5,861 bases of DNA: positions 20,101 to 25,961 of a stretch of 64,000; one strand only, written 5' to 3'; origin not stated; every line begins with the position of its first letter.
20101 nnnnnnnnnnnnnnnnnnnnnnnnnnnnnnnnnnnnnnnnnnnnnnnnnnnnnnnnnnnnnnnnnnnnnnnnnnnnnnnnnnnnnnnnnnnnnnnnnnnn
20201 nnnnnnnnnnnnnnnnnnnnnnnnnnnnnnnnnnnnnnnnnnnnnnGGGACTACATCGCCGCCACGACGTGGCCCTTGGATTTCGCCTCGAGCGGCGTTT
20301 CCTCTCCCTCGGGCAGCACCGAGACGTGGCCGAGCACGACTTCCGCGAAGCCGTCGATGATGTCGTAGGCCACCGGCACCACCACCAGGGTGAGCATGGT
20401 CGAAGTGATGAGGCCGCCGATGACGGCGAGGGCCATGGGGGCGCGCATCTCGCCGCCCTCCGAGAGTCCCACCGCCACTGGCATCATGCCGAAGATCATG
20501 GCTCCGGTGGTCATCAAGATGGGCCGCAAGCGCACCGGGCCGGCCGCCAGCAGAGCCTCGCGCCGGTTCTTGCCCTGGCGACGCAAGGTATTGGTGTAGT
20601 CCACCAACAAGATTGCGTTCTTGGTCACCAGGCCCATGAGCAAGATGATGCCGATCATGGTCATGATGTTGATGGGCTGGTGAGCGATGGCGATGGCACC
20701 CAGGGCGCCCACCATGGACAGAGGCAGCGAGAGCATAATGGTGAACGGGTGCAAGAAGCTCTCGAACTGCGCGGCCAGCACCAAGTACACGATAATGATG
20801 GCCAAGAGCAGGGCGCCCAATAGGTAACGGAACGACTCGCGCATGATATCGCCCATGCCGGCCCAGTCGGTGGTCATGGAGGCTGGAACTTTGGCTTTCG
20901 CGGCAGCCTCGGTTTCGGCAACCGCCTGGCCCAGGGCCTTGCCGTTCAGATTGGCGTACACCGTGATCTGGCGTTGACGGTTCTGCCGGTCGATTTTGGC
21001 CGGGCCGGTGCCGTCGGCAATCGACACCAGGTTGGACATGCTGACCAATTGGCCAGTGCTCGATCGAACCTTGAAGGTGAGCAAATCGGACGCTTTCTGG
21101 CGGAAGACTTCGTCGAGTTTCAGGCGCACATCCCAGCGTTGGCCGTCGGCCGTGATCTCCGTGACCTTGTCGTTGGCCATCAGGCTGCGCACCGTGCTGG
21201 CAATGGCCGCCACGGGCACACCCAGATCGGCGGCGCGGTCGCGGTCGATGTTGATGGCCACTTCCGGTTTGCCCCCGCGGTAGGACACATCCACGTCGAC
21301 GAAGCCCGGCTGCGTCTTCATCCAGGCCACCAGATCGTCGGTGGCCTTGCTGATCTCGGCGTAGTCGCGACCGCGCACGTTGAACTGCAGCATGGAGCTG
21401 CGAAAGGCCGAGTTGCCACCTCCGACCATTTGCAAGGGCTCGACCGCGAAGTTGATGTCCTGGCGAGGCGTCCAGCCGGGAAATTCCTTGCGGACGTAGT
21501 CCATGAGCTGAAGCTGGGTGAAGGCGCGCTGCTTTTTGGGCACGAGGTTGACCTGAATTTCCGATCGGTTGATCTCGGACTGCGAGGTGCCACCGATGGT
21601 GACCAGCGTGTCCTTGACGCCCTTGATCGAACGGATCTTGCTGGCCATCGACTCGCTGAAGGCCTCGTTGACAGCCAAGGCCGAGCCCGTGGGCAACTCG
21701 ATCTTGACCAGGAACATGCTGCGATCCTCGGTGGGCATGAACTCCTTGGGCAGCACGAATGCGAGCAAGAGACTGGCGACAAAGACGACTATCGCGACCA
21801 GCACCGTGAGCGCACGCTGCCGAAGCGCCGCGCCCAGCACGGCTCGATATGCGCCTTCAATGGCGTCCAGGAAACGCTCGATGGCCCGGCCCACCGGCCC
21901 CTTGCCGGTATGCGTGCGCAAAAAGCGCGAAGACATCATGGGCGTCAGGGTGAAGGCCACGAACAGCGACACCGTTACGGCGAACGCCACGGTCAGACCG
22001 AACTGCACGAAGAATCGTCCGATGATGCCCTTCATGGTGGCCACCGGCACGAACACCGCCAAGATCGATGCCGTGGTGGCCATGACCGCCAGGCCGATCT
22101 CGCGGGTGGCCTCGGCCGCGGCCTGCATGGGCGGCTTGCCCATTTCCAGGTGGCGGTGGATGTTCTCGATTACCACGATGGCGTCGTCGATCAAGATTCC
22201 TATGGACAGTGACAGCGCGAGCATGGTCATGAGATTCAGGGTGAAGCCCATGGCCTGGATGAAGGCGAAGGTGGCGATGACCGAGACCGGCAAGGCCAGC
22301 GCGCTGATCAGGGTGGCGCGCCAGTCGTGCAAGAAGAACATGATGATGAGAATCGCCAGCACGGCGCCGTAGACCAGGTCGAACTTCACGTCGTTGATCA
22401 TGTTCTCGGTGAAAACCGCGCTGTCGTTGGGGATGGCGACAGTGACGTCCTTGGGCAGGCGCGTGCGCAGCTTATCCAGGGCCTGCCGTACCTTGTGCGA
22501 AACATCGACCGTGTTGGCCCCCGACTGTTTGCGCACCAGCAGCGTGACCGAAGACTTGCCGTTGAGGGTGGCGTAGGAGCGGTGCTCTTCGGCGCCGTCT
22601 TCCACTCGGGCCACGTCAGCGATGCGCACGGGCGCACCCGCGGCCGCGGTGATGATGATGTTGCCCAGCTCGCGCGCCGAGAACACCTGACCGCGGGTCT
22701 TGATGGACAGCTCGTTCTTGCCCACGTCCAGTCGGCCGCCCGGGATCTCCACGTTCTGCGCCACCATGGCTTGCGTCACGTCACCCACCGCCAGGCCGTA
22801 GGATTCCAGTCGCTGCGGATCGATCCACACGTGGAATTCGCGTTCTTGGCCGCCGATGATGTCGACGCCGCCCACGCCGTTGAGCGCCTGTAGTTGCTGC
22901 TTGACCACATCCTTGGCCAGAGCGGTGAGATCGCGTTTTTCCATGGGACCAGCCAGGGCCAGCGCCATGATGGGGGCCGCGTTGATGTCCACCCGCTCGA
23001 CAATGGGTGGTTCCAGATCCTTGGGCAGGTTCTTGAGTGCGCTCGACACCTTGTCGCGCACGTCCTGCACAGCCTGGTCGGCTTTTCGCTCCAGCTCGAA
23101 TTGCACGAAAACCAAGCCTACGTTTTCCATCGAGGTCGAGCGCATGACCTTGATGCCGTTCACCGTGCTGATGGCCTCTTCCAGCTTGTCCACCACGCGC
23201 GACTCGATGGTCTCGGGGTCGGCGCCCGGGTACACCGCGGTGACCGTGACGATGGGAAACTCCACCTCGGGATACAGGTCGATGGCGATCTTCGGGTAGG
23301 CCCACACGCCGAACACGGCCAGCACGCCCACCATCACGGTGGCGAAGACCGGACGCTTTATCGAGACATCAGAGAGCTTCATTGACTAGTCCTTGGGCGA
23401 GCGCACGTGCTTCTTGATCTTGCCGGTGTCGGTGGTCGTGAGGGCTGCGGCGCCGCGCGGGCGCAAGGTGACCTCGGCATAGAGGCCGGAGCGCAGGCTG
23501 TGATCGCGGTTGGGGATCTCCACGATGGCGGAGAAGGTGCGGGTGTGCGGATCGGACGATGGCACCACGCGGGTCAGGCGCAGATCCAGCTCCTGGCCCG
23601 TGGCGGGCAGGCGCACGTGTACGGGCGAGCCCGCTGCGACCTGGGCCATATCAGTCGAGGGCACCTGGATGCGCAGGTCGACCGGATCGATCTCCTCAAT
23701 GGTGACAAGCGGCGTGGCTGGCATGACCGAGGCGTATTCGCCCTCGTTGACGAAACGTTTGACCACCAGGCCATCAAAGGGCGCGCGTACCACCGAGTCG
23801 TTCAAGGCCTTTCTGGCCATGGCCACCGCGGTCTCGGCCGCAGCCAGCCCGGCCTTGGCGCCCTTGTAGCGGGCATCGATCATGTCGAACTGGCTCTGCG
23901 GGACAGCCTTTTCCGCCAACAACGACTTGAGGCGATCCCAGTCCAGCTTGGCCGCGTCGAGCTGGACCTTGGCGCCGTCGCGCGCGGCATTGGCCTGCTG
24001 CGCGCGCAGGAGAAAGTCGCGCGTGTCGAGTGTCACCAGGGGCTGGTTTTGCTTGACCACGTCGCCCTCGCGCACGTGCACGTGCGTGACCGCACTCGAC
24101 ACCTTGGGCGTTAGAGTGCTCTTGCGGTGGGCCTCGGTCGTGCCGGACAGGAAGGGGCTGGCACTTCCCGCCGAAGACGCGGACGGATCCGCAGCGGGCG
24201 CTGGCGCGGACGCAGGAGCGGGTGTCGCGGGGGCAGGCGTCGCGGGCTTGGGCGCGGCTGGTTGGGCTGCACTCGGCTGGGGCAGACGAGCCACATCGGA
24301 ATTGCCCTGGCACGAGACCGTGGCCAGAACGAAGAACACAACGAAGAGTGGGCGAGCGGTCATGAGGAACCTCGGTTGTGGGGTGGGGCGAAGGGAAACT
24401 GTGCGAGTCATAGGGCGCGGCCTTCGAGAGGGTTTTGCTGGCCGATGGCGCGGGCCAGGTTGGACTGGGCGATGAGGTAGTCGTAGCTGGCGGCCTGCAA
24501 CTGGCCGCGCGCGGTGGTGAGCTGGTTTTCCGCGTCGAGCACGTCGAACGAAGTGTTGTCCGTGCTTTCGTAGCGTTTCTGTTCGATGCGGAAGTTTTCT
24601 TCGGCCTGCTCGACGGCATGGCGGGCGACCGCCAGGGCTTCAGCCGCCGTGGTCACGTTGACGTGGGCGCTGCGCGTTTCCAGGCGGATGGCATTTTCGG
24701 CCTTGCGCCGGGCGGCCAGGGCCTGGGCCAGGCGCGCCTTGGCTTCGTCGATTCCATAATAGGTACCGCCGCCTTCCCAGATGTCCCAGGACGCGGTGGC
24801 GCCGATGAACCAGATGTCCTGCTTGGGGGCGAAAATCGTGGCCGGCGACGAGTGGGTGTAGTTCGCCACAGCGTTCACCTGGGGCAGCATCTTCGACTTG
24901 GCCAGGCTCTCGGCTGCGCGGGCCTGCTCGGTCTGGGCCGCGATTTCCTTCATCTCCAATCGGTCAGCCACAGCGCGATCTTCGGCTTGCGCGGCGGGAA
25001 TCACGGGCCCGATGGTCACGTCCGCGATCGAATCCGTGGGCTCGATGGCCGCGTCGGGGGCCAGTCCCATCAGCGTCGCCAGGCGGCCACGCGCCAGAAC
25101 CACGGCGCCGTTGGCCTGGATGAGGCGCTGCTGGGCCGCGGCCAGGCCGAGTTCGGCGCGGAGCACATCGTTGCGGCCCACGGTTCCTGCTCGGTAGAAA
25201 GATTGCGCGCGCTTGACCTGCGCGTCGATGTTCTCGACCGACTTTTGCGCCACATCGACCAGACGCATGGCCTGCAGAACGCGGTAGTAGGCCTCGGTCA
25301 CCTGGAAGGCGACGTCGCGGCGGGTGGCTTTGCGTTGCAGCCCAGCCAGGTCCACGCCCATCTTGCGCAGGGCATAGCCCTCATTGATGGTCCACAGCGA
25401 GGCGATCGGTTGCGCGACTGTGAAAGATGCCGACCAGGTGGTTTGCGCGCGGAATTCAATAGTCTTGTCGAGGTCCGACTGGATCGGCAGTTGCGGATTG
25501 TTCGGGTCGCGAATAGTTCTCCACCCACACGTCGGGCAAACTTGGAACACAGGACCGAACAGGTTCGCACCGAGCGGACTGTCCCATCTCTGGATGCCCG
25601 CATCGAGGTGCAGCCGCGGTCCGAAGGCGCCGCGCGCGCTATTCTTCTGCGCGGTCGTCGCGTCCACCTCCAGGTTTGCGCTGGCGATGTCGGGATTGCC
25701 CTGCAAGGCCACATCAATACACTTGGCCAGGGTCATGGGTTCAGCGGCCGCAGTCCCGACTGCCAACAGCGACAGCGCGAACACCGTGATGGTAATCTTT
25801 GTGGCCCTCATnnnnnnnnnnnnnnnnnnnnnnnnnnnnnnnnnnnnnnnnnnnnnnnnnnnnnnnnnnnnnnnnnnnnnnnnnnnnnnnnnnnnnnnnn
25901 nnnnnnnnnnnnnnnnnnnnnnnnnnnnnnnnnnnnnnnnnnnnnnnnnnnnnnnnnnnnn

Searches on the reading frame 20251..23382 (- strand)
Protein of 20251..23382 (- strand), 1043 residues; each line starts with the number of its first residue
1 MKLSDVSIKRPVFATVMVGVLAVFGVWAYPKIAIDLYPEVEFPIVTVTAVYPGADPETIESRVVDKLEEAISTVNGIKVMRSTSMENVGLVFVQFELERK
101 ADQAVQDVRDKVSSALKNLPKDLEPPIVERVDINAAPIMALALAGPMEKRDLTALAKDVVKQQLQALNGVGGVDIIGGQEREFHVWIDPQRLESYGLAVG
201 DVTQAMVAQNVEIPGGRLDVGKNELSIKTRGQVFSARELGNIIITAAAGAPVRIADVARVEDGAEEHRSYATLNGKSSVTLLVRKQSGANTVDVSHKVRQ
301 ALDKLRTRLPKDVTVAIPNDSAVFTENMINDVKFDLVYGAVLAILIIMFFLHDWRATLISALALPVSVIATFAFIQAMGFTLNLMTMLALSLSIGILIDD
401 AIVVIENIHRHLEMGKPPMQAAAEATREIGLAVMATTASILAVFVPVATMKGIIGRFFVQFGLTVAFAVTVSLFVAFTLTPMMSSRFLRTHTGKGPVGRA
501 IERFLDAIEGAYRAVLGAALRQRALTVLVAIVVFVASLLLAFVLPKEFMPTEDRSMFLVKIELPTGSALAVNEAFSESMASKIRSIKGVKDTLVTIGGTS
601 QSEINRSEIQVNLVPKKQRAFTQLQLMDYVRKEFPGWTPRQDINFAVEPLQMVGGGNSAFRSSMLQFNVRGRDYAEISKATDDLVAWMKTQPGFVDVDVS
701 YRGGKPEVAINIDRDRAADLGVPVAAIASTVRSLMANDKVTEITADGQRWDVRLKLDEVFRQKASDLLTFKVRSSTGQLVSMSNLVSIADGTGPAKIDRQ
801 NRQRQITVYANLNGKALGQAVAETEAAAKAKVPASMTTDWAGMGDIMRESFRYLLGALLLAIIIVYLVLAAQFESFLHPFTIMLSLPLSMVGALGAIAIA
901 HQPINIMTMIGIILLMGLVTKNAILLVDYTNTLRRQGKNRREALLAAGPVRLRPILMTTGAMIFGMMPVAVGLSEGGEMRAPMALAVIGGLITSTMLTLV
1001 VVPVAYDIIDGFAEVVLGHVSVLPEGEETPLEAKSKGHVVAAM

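Call 13: search_protein_families(library=pfam, proteins=[window:20251-23382:-], max_evalue=0.001)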
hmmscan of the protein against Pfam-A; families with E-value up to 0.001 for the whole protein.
window:20251-23382:- (1043 aa): 3 families
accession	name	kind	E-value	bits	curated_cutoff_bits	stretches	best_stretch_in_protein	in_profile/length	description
PF00873.25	ACR_tran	-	1.4e-292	973.6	28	1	4-1009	2-1020/1021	AcrB/AcrD/AcrF family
PF03176.21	MMPL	-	8e-12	45.2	20.5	1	334-482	147-297/333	MMPL family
PF02355.23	SecD_SecF_C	-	9.2e-06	25.6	20.5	1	326-484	27-187/189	Protein export membrane protein SecD/SecF, C-terminal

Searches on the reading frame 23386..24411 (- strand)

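Call 13: search_protein_families(library=pfam, proteins=[window:23386-24411:-], max_evalue=0.001)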
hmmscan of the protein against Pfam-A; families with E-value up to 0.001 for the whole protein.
window:23386-24411:- (341 aa): 3 families
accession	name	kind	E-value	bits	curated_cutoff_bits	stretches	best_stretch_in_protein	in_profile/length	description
PF16576.10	HlyD_D23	-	8.1e-25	87.8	30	1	95-312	17-214/214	Barrel-sandwich domain of CusB or HlyD membrane-fusion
PF13437.12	HlyD_3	-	2.6e-18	67.2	22.2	1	207-309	1-106/106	HlyD family secretion protein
PF13533.13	Biotin_lipoyl_2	-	2.6e-06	27.5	29.8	1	99-129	2-32/32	Biotin-lipoyl like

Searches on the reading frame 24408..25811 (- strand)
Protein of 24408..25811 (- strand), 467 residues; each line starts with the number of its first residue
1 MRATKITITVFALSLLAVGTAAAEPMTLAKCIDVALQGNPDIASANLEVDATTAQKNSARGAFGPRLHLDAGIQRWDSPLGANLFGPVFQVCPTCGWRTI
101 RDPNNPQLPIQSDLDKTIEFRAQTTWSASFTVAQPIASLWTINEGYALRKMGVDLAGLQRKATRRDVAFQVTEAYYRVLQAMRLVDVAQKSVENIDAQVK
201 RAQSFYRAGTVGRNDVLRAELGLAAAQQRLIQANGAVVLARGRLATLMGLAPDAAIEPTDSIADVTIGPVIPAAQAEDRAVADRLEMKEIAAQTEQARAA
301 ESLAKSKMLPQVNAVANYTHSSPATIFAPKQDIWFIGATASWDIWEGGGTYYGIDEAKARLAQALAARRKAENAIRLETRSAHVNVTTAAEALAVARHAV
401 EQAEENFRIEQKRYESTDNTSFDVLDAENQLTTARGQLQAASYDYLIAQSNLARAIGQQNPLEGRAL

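Call 13: search_protein_families(library=pfam, proteins=[window:24408-25811:-], max_evalue=0.001)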
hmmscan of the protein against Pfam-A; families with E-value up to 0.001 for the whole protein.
window:24408-25811:- (467 aa): 1 family
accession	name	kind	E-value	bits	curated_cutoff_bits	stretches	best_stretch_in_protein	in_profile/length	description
PF02321.23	OEP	-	2.2e-60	204.1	22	2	275-457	3-187/187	Outer membrane efflux protein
